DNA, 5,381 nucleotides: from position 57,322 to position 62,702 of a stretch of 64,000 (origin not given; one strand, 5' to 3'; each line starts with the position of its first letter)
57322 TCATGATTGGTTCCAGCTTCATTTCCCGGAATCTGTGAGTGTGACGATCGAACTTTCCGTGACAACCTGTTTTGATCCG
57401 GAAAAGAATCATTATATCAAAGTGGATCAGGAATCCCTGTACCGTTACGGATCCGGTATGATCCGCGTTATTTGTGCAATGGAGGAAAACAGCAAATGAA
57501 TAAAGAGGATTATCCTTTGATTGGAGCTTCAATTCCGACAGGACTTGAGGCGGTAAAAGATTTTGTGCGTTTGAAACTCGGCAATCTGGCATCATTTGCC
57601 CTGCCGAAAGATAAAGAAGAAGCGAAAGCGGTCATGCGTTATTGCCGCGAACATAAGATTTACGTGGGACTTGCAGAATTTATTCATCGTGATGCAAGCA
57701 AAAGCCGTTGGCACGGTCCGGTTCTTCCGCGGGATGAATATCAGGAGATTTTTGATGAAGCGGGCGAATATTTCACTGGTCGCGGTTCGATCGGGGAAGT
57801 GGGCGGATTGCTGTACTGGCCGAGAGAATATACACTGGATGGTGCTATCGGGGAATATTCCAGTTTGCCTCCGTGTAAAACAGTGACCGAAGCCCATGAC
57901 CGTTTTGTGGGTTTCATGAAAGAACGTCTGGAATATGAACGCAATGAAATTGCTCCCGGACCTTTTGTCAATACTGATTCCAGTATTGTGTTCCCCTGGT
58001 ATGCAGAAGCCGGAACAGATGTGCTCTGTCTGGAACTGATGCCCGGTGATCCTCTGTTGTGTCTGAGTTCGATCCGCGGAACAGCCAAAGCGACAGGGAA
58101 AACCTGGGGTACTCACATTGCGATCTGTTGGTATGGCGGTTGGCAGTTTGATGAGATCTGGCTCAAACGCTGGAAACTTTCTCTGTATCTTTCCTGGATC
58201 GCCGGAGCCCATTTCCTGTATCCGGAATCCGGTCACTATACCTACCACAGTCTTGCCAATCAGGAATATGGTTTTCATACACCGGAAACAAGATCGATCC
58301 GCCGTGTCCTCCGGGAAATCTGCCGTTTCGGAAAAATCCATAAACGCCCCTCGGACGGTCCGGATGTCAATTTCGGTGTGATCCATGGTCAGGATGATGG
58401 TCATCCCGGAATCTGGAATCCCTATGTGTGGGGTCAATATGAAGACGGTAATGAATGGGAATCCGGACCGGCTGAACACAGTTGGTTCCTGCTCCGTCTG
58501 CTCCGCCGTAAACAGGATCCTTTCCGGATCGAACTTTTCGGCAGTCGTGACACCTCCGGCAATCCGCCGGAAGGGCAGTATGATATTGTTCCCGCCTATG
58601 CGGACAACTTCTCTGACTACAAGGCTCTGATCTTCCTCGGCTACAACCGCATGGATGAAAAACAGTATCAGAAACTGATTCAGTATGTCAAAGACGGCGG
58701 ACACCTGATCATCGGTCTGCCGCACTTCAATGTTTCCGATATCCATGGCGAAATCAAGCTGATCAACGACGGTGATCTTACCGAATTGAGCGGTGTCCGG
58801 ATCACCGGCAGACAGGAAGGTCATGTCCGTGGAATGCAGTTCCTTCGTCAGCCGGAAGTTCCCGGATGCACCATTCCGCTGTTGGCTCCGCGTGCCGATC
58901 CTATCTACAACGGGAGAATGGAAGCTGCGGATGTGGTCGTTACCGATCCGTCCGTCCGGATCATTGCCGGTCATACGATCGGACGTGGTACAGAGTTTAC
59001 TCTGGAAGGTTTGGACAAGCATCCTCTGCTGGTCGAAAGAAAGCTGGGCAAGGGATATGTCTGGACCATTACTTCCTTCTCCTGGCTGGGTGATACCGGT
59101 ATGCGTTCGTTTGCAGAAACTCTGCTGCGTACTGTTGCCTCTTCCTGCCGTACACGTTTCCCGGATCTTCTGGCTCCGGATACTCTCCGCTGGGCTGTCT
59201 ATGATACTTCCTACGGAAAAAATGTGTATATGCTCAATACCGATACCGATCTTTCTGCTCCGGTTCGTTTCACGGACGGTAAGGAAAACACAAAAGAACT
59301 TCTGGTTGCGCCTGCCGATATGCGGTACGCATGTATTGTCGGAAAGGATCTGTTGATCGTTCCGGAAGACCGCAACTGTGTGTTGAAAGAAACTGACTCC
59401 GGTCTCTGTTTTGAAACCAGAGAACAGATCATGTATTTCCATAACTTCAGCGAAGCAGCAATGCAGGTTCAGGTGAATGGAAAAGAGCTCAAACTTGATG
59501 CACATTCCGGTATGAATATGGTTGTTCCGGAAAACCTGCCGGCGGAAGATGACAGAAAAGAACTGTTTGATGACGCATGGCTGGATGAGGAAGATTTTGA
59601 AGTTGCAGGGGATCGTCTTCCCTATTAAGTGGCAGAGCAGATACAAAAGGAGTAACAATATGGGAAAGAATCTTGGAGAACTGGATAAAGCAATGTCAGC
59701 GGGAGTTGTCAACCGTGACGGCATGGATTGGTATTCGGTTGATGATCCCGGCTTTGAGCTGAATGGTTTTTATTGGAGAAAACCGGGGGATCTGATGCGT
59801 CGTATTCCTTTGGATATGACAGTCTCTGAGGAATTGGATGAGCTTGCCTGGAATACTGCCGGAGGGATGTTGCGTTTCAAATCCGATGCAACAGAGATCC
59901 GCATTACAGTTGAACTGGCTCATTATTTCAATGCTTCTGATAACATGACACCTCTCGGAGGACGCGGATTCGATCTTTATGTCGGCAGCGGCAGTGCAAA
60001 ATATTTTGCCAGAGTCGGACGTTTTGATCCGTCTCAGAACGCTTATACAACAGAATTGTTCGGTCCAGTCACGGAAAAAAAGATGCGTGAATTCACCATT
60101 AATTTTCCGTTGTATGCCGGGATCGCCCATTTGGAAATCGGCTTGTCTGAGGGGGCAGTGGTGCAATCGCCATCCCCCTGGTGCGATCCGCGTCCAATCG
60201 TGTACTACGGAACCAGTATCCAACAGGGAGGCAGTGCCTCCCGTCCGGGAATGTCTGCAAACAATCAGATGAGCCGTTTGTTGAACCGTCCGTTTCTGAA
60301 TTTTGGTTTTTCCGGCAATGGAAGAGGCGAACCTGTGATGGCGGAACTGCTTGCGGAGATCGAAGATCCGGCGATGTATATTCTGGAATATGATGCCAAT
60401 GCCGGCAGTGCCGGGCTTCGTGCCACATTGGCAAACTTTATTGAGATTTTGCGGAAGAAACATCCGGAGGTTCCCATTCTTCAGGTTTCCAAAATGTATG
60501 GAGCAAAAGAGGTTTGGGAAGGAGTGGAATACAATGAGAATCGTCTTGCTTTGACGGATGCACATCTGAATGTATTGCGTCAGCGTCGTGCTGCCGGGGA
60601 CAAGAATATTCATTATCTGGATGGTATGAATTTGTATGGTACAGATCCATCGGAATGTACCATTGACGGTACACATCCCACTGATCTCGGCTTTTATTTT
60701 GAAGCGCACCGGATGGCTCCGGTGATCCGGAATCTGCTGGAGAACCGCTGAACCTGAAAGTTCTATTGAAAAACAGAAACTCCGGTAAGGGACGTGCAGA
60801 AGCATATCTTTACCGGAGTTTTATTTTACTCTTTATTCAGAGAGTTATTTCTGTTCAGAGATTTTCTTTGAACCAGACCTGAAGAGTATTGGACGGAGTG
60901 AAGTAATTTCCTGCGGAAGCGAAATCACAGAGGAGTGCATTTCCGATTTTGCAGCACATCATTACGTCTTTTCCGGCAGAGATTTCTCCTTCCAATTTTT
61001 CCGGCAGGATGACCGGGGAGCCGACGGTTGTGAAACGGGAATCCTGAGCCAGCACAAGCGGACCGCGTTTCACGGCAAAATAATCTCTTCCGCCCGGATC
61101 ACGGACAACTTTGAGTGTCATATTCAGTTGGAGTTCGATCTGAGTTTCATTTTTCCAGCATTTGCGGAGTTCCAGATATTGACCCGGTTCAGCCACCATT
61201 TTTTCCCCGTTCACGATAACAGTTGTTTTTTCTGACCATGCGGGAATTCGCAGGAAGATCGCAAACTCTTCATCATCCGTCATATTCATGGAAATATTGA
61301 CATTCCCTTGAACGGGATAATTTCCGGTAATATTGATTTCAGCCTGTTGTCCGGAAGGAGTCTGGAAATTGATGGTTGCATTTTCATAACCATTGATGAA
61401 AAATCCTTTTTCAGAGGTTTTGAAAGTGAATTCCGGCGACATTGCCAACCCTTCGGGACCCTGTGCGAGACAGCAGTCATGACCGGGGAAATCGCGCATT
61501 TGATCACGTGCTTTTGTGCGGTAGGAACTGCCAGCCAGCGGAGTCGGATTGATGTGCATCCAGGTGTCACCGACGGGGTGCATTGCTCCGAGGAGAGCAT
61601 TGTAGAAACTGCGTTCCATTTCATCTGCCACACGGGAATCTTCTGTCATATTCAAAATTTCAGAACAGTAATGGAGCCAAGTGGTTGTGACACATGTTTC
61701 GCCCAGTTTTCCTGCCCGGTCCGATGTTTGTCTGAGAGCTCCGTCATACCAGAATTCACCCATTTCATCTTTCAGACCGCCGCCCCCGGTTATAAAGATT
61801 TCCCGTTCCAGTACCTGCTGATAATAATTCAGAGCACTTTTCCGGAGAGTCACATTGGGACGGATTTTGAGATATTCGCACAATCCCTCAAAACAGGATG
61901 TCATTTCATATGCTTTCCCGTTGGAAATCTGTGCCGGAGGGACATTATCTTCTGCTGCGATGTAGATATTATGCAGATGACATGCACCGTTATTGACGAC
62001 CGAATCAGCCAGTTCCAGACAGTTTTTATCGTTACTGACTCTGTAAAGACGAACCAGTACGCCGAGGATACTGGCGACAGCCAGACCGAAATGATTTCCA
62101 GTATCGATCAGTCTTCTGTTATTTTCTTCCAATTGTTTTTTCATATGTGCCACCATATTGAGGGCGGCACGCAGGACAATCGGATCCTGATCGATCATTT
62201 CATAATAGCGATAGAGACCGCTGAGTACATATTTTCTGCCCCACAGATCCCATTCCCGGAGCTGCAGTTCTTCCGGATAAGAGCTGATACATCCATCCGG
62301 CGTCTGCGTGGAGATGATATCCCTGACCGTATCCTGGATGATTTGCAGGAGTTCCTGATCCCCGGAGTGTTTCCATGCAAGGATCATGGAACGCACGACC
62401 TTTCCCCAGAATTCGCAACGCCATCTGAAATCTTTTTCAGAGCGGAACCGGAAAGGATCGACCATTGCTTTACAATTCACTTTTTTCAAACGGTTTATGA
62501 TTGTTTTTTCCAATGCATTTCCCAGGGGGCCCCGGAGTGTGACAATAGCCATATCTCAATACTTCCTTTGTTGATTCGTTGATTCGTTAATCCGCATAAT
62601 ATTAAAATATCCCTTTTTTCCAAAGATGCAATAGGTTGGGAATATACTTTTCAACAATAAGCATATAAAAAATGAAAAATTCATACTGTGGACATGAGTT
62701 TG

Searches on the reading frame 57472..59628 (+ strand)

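Call 27: search_protein_families(library=pfam, proteins=[window:57472-59628:+], max_evalue=0.0001)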
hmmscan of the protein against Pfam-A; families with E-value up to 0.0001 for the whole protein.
window:57472-59628:+ (718 aa): 2 families
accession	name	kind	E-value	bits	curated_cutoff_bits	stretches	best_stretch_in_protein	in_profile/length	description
PF22369.2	GLMA_2nd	-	3.2e-05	24.1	27.7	1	376-415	42-81/138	GLMA-like, second domain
PF08532.16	Glyco_hydro_42M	-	3.8e-05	23.7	25.8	0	370-444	46-119/207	Beta-galactosidase trimerisation domain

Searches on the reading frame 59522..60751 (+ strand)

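Call 72: search_protein_families(library=pfam, proteins=[window:59522-60751:+], max_evalue=0.001)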
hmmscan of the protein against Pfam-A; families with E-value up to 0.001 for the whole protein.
window:59522-60751:+ (409 aa): 3 families
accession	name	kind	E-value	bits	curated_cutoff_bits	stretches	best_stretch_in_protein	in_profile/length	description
PF14606.12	Lipase_GDSL_3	-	5.5e-37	128.2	27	1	224-403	2-178/178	GDSL-like Lipase/Acylhydrolase family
PF14607.12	GxDLY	-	2.6e-24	86.1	27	1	69-213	2-145/146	N-terminus of Esterase_SGNH_hydro-type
PF13472.12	Lipase_GDSL_2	-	1.3e-05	26.3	32.9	1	230-390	3-175/178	GDSL-like Lipase/Acylhydrolase family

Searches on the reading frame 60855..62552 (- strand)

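Call 72: search_protein_families(library=pfam, proteins=[window:60855-62552:-], max_evalue=0.001)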
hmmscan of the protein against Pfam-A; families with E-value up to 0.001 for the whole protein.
window:60855-62552:- (565 aa): 2 families
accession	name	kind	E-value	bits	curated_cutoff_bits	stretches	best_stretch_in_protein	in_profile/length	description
PF07944.18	Beta-AFase-like_GH127_cat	-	1.4e-28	100.4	24.9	1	39-370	50-372/376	Beta-L-arabinofuranosidase, GH127 catalytic domain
PF20736.2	Glyco_hydro127M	-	1.2e-16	61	24.2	1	386-478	4-95/95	Beta-L-arabinofuranosidase, GH127 middle domain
